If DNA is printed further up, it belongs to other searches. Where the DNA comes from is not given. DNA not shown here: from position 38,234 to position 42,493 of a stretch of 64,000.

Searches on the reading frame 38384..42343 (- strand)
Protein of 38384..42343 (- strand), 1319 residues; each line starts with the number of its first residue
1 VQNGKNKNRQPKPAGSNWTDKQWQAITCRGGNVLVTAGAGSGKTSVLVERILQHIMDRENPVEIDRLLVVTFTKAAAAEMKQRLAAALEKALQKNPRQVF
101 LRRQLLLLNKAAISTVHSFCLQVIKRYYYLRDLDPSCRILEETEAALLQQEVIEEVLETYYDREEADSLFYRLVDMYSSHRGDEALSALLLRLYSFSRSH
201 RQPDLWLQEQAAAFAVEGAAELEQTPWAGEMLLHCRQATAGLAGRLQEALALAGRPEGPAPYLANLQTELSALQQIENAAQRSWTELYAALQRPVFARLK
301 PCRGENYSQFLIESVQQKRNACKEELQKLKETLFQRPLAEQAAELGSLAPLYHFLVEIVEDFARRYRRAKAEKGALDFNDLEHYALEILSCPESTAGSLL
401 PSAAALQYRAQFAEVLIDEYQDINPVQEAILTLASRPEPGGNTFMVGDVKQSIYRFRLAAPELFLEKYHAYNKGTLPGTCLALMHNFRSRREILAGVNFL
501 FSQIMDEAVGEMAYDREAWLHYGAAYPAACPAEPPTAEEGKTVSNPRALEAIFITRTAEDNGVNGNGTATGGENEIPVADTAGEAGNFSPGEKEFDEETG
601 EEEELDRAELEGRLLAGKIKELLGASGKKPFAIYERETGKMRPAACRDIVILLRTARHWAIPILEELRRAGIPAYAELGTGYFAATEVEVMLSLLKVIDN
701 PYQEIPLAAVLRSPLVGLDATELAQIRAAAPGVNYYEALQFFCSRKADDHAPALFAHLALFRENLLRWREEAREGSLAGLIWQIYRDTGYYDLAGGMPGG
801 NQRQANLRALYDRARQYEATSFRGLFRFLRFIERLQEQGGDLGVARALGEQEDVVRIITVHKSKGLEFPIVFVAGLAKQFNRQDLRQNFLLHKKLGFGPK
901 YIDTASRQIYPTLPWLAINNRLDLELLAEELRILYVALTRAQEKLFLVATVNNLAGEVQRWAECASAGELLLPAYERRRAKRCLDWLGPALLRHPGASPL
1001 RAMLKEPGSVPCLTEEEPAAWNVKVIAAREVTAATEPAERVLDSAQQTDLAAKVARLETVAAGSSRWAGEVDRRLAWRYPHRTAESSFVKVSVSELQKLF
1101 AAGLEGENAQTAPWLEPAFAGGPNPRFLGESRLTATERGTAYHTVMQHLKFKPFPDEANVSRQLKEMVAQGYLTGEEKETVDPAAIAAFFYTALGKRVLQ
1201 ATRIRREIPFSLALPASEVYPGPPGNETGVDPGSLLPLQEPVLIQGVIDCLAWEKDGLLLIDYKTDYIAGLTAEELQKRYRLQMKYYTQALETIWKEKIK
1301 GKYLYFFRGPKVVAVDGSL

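Call 55: search_protein_families(library=pfam, proteins=[window:38384-42343:-], max_evalue=0.00001)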
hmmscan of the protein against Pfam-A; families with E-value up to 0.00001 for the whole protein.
window:38384-42343:- (1319 aa): 5 families
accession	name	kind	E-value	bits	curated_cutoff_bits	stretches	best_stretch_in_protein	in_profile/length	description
PF00580.27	UvrD-helicase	-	3e-60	204.7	23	1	18-471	1-270/271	UvrD/REP helicase N-terminal domain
PF13361.12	UvrD_C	-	2.9e-25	89.9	25.6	1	645-950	70-348/350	UvrD-like helicase C-terminal domain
PF13245.12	AAA_19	-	1.7e-14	54.6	25.1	1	22-457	1-134/134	AAA domain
PF13538.12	UvrD_C_2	-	3.8e-12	46.3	27.4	0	855-879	2-28/52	UvrD-like helicase C-terminal domain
PF12705.13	PDDEXK_1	-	2.5e-10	41.2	22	1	1131-1307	30-188/247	PD-(D/E)XK nuclease superfamily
